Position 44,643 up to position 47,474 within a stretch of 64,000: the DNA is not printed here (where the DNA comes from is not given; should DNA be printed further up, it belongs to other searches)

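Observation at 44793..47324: CFTase-like GH32 (WMNE nucleophile): possible cyclofructan synthesis in a gut bacterium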

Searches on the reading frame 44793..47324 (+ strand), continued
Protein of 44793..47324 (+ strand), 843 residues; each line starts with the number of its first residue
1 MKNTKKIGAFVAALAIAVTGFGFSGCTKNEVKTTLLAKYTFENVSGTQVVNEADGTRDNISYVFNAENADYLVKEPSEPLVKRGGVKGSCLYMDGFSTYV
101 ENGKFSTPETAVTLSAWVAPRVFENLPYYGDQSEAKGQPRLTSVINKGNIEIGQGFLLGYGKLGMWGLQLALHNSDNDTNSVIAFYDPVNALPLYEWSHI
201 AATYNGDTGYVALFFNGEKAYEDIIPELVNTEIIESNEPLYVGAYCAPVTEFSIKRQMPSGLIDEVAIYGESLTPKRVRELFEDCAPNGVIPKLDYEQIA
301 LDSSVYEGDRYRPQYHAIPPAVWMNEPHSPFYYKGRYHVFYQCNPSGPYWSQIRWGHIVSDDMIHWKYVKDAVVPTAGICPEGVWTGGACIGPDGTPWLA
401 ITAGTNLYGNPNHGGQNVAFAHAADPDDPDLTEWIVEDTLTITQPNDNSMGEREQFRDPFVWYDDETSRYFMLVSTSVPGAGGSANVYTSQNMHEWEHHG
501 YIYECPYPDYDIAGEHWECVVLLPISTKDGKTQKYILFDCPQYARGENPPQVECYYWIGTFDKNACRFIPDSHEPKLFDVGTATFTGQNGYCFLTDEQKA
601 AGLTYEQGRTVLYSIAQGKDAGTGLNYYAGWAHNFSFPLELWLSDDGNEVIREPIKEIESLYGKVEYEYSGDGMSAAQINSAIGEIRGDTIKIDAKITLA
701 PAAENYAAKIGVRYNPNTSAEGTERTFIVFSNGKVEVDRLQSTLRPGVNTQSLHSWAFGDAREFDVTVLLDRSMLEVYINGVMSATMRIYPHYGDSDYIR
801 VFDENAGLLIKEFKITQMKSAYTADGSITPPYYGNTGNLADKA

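Call 41: search_protein_families(library=pfam, proteins=[P0416], max_evalue=0.01)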
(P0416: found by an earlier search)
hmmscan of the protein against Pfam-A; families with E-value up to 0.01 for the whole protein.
P0416 (1338 aa): 6 families
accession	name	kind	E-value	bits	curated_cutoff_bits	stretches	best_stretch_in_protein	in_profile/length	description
PF00251.26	Glyco_hydro_32N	-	1.5e-65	222.2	22.1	1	666-991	1-307/307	Glycosyl hydrolases family 32 N-terminal domain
PF08244.19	Glyco_hydro_32C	-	2e-34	119.3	21.9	1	994-1147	1-158/158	Glycosyl hydrolases family 32 C terminal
PF13385.13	Laminin_G_3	-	1.7e-26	93.6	27.6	1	457-626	1-150/151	Concanavalin A-like lectin/glucanases superfamily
PF02210.31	Laminin_G_2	-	0.00047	21.1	22.9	1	506-618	16-125/126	Laminin G domain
PF02973.23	Sialidase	-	0.0025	17.8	26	1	547-628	106-183/189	Sialidase, N-terminal domain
PF16346.12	GH32_BT1760-like_C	-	0.0033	17.8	31.4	0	1038-1145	68-176/176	GH32, BT1760-like, C-terminal domain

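Call 71: predict_structure(alignment_id=A2)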
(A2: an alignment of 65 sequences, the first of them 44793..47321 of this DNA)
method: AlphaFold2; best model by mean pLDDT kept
length: 843 residues; sequences in the alignment: 65
mean_pLDDT: 90.2   pTM: 0.89
mean pLDDT of the five models: 90.2, 89.0, 88.9, 88.2, 86.6
residues with pLDDT >= 90: 632; 70-90: 145; 50-70: 33; < 50: 33
segments of 3 or more residues with pLDDT < 50: 1-6, 17-31, 407-409, 547-549
pLDDT, mean of each block of 10 residues (from residue 1): 46 46 39 87 93 96 95 94 86 95 96 98 92 96 98 98 96 97 96 97 98 98 97 97 96 89 98 98 95 93 90 92 85 95 85 90 95 90 88 95 65 70 97 93 86 86 95 89 89 95 88 84 95 94 57 89 97 93 71 94 94 85 80 90 95 97 98 98 97 98 94 94 95 94 88 88 98 96 92 96 98 98 94 93 74
secondary structure, 60 per line:
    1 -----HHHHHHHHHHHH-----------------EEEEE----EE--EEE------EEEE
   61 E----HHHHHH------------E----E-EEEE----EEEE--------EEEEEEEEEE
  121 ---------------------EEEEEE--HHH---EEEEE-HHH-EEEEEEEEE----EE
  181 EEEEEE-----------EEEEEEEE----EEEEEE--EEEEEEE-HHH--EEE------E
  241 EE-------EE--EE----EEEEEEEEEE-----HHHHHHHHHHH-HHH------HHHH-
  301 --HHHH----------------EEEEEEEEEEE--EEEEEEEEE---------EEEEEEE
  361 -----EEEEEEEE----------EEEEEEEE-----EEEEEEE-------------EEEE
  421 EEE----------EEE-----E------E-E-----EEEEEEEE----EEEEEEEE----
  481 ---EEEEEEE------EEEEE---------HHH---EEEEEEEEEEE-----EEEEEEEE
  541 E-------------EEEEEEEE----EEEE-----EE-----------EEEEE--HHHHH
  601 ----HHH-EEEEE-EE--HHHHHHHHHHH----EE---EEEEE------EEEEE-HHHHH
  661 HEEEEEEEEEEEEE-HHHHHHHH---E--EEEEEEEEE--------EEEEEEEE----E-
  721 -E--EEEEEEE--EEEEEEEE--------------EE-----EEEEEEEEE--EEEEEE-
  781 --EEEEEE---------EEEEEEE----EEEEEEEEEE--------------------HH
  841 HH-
elements in order (helices of 4 or more, strands of 3 or more residues): H6-17 E35-39 E48-50 E57-61 H66-71 E91-94 E99-102 E111-120 E142-147 E156-160 E166-174 E179-186 E198-205 E210-215 E218-224 E231-233 E240-242 E260-269 H275-285 H296-299 H303-306 E323-333 E336-344 E354-360 E366-373 E384-391 E397-403 E417-423 E434-436 E457-464 E469-476 E484-490 E497-501 E517-527 E533-541 E555-562 E567-570 E589-593 H596-600 E609-613 H619-629 E639-643 E650-654 H656-661 E662-674 H676-683 E690-698 E707-714 E725-731 E734-741 E763-771 E774-779 E783-788 E798-804 E809-818 H839-842

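Call 73: fold_search(model_id=the predicted structure, library=pdb)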
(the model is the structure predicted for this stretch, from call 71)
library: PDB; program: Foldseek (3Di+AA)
matches with E <= 10: 1579; with E <= 0.001: 437
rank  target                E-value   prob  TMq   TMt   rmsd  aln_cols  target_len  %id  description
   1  3ugf_B                5.2e-35  1.00  0.49  0.76   4.9       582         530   22  Crystal structure of a 6-SST/6-SFT from Pachysandra terminalis (released 2011-11-30)
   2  3ugf_A                7.0e-35  1.00  0.49  0.77   4.9       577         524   22  Crystal structure of a 6-SST/6-SFT from Pachysandra terminalis (released 2011-11-30)
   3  2qqw_A                1.2e-34  1.00  0.50  0.78   4.1       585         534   20  Crystal structure of a cell-wall invertase (D23A) from Arabidopsis thaliana in complex with sucrose (released 2008-04-22)
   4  2qqu_A                1.6e-34  1.00  0.49  0.76   4.4       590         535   21  Crystal structure of a cell-wall invertase (D239A) from Arabidopsis thaliana in complex with sucrose (released 2008-04-22)
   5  2qqv_A                1.9e-34  1.00  0.49  0.76   4.8       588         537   20  Crystal structure of a cell-wall invertase (E203A) from Arabidopsis thaliana in complex with sucrose (released 2008-04-22)
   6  1st8_A                2.7e-34  1.00  0.49  0.76   4.2       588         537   22  Crystal structure of fructan 1-exohydrolase IIa from Cichorium intybus (released 2005-03-01)
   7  2ac1_A                6.6e-34  1.00  0.49  0.75   4.9       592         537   20  Crystal structure of a cell-wall invertase from Arabidopsis thaliana (released 2006-08-29)
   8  3pig_B                4.1e-33  1.00  0.50  0.77   4.2       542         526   23  beta-fructofuranosidase from Bifidobacterium longum (released 2011-04-27)
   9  3pig_A                6.4e-33  1.00  0.49  0.77   4.5       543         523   24  beta-fructofuranosidase from Bifidobacterium longum (released 2011-04-27)
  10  2oxb_A                7.9e-33  1.00  0.49  0.76   4.6       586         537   20  Crystal structure of a cell-wall invertase (E203Q) from Arabidopsis thaliana in complex with sucrose (released 2008-01-22)
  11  7vco                  3.7e-32  1.00  0.50  0.85   3.6       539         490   22  Frischella perrara beta-fructofuranosidase (released 2022-03-09)
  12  2aez_A                3.9e-32  1.00  0.49  0.75   4.5       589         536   22  Crystal structure of fructan 1-exohydrolase IIa (E201Q) from Cichorium intybus in complex with 1-kestose (released 2006-08-29)
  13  6num                  1.3e-31  1.00  0.50  0.80   4.4       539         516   24  The structure of GH32 from Bifidobacteium adolescentis (released 2020-02-05)
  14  8bes_C                1.4e-30  1.00  0.47  0.73   5.3       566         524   18  Structure of D188A-fructofuranosidase from Rhodotorula dairenensis in complex with fructose (released 2022-12-28)
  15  1w2t_A                1.6e-30  1.00  0.46  0.88   3.6       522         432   20  beta-fructosidase from Thermotoga maritima in complex with raffinose (released 2005-10-26)
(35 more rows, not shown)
